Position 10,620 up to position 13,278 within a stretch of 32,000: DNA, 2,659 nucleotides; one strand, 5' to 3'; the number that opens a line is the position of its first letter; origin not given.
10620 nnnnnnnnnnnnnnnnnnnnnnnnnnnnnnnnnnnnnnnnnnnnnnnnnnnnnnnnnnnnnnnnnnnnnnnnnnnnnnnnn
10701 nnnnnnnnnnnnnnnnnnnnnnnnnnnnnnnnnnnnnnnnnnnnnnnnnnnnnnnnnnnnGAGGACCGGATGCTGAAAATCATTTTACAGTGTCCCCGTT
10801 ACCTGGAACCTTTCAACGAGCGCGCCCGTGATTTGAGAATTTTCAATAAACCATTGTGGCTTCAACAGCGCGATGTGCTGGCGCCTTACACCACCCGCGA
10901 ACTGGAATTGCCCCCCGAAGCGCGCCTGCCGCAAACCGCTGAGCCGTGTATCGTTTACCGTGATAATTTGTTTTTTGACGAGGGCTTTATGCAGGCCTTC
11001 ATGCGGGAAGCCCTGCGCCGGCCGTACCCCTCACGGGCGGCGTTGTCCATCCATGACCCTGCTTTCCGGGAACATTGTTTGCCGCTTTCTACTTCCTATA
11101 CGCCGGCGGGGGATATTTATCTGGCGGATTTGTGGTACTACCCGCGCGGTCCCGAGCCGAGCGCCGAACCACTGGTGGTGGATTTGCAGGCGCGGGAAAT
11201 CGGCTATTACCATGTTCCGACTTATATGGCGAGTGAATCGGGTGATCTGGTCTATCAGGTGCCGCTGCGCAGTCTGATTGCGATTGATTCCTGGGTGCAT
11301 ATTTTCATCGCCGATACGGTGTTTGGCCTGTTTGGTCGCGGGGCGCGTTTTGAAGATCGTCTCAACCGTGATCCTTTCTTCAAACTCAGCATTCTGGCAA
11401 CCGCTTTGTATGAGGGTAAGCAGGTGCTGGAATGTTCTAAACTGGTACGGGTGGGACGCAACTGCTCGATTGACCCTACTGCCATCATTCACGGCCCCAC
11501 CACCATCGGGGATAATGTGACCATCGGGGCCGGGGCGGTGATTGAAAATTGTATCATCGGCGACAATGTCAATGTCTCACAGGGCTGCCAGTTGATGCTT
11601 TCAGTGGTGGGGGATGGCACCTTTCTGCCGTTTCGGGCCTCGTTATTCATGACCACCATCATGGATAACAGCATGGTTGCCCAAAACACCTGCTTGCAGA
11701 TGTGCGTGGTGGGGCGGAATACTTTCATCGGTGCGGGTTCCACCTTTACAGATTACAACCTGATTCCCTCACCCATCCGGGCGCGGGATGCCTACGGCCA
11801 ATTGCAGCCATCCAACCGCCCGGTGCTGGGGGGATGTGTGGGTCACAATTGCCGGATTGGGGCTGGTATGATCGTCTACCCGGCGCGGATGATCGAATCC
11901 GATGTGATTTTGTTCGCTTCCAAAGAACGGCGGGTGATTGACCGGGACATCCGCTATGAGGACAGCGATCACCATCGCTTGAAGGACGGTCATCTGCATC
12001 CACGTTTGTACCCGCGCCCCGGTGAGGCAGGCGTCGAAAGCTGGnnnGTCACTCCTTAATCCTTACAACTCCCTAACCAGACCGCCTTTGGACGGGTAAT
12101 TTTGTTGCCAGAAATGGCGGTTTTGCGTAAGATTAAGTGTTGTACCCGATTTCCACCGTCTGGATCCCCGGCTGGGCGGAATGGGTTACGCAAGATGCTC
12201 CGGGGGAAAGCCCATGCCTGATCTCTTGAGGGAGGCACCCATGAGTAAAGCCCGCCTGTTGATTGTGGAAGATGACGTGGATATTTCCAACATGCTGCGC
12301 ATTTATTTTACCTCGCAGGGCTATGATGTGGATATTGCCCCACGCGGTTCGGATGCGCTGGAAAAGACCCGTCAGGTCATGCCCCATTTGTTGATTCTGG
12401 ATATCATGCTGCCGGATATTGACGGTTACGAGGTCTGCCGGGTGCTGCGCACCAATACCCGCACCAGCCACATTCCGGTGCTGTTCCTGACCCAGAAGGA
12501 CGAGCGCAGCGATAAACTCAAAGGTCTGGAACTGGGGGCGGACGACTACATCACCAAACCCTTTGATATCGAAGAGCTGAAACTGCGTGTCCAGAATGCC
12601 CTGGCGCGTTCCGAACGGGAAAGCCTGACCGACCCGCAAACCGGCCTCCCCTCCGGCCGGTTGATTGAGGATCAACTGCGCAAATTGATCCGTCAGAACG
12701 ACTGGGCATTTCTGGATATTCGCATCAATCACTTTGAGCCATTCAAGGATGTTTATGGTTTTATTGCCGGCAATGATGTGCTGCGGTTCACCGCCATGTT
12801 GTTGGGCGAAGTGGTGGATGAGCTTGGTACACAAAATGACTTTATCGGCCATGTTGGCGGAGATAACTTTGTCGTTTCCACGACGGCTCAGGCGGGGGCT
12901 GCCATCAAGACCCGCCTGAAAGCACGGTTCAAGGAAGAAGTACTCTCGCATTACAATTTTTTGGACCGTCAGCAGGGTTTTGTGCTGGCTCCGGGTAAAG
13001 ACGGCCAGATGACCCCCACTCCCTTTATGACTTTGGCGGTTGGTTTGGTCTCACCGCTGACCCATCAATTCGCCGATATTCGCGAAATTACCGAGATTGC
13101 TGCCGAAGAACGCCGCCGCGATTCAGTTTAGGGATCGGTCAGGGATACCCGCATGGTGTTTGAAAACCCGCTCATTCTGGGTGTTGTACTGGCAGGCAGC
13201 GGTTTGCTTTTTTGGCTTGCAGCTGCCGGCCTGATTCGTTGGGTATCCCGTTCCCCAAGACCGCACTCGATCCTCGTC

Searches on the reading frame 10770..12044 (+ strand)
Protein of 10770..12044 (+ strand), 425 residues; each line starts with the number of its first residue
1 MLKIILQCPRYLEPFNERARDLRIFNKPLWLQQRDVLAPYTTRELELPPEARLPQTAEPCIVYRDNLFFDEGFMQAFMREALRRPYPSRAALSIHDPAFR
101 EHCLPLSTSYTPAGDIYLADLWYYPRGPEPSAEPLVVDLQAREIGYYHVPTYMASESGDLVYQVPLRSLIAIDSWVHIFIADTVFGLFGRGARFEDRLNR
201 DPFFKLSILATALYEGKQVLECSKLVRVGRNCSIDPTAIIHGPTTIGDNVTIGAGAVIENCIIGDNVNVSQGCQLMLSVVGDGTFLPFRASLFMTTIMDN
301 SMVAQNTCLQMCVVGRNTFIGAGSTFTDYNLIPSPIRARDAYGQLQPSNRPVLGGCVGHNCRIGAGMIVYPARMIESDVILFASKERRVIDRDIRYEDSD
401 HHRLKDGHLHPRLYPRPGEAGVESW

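Call 5: search_protein_families(library=pfam, proteins=[window:10770-12044:+], max_evalue=0.01)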
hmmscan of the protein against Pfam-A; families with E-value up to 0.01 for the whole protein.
window:10770-12044:+ (425 aa): 6 families
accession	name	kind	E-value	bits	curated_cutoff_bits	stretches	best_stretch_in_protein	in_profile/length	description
PF00132.30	Hexapep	-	3.7e-15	55.3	27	1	226-259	2-35/36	Bacterial transferase hexapeptide (six repeats)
PF25084.1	LbH_EIF2B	-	2.1e-12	47.4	54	1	224-284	20-79/105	EIF2B subunit epsilon LbH domain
PF14602.12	Hexapep_2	-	1.5e-05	25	27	0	243-273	1-30/34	Hexapeptide repeat of succinyl-transferase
PF25247.1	LbH_GLGC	-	1.9e-05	25.1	27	0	295-386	16-104/135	GLGC left-handed parallel beta-helix domain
PF24894.1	Hexapep_GlmU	-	4.6e-05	23.9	23.3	0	231-274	40-82/104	GlmU-like, C-terminal hexapeptide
PF25087.1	GMPPB_C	-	0.0017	18.5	39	0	231-263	4-36/110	GMPPB C-terminal domain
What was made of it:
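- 10188..12047 (+): End of module A: a divergent V4R-like protein (10188-10760) and a 425-aa left-handed beta-helix (hexapeptide) protein (10770-12047). Hexapep and LbH_EIF2B hits (call 5).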

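Call 17: search_protein_families(library=ncbifam, proteins=[window:10770-12044:+], max_evalue=0.001)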
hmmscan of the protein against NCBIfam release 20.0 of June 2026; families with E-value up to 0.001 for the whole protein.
window:10770-12044:+ (425 aa): 31 families (the best 25 are shown)
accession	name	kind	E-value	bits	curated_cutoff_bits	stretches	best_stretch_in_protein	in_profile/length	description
NF010935.0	PRK14355.1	equivalog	5.8e-10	38.4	718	1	223-292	266-335/459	bifunctional UDP-N-acetylglucosamine diphosphorylase/glucosamine-1-phosphate N-acetyltransferase GlmU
TIGR01173.1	glmU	equivalog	6.8e-10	38.4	366.85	1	223-283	260-320/452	bifunctional UDP-N-acetylglucosamine diphosphorylase/glucosamine-1-phosphate N-acetyltransferase GlmU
NF052502.1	man1P_GTase_Rv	exception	5.3e-09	35.4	440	1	229-310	250-331/352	mannose-1-phosphate guanylyltransferase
TIGR03992.1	Arch_glmU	subfamily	1e-08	34.5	292.1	1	226-281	267-322/393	bifunctional sugar-1-phosphate nucleotidylyltransferase/acetyltransferase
NF006986.0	PRK09451.1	equivalog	1.3e-08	34.1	725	1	226-280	266-320/456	bifunctional UDP-N-acetylglucosamine diphosphorylase/glucosamine-1-phosphate N-acetyltransferase GlmU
TIGR01853.1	lipid_A_lpxD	equivalog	2e-08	33.6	242.5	1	224-274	121-172/325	UDP-3-O-(3-hydroxymyristoyl)glucosamine N-acyltransferase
TIGR03570.1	NeuD_NnaD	subfamily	2.3e-08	33.9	160.8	1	226-273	136-184/202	NeuD/PglB/VioB family sugar acetyltransferase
NF010934.1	PRK14354.1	equivalog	6.9e-08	31.4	450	1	225-282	262-318/447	bifunctional UDP-N-acetylglucosamine diphosphorylase/glucosamine-1-phosphate N-acetyltransferase GlmU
NF010937.0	PRK14357.1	equivalog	7.5e-08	31.7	658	1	225-272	255-302/448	bifunctional UDP-N-acetylglucosamine diphosphorylase/glucosamine-1-phosphate N-acetyltransferase GlmU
NF050158.1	CarbAnhydGPos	equivalog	1.6e-07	31.1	250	1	230-334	14-128/172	gamma carbonic anhydrase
NF002060.0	PRK00892.1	subfamily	3.6e-07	29.6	207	1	226-279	246-300/345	UDP-3-O-(3-hydroxymyristoyl)glucosamine N-acyltransferase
NF007240.0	PRK09677.1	equivalog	9.3e-07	28.5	243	0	217-269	123-174/192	putative lipopolysaccharide biosynthesis O-acetyl transferase WbbJ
NF010938.0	PRK14358.1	equivalog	2.2e-06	26.5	500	1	222-302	267-347/481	bifunctional N-acetylglucosamine-1-phosphate uridyltransferase/glucosamine-1-phosphate acetyltransferase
NF010936.0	PRK14356.1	equivalog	2.7e-06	26.6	666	1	213-275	251-313/456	bifunctional UDP-N-acetylglucosamine diphosphorylase/glucosamine-1-phosphate N-acetyltransferase GlmU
NF040597.1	carb_anhyd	equivalog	3.1e-06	26.9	380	0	226-267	142-183/248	carbonic anhydrase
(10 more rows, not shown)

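Call 57: search_protein_families(library=padloc, proteins=[window:10770-12044:+], max_evalue=0.001)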
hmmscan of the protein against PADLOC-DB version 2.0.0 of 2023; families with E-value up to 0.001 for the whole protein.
window:10770-12044:+ (425 aa): 0 families

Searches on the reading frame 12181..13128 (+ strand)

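Call 5: search_protein_families(library=pfam, proteins=[window:12181-13128:+], max_evalue=0.01)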
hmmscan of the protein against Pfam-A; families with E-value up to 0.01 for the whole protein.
window:12181-13128:+ (316 aa): 3 families
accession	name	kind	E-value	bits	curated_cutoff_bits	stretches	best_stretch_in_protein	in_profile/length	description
PF00072.30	Response_reg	-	5.5e-28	97.8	30.2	1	27-137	2-110/111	Response regulator receiver domain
PF00990.26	GGDEF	-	4e-10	40.1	23.8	1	149-249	2-106/161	Diguanylate cyclase, GGDEF domain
PF23198.2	PDE8A_N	-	0.0028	18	29.6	1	26-110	13-98/147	PDE8A-like, N-terminal domain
